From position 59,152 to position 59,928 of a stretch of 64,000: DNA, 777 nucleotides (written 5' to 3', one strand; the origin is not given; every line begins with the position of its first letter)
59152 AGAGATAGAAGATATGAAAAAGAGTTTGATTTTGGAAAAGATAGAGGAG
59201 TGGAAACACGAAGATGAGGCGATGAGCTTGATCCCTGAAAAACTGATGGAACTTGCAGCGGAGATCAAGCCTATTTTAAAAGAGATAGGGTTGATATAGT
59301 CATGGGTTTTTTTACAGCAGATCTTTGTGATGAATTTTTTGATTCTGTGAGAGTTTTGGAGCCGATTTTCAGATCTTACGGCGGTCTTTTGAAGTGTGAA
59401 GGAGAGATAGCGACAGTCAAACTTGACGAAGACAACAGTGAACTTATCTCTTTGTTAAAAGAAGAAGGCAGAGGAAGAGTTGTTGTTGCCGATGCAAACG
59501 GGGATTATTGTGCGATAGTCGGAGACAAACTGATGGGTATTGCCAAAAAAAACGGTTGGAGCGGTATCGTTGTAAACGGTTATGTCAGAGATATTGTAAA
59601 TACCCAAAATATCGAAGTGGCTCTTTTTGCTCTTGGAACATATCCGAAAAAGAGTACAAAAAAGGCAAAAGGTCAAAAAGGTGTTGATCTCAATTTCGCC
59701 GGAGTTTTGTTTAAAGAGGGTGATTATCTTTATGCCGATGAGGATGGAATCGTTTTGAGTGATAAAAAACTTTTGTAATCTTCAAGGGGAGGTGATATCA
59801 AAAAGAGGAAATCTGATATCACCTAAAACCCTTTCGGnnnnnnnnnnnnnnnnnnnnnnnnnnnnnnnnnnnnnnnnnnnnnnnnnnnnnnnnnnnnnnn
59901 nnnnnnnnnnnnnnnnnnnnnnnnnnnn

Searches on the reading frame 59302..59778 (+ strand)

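Call 7: search_protein_families(library=pfam, proteins=[window:59302-59778:+], max_evalue=0.001)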
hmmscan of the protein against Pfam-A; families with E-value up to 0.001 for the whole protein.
window:59302-59778:+ (158 aa): 1 family
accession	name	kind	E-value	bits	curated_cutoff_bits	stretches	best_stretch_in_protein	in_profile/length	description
PF03737.21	RraA-like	-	2.2e-38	132.3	24.5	1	5-151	1-151/152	Aldolase/RraA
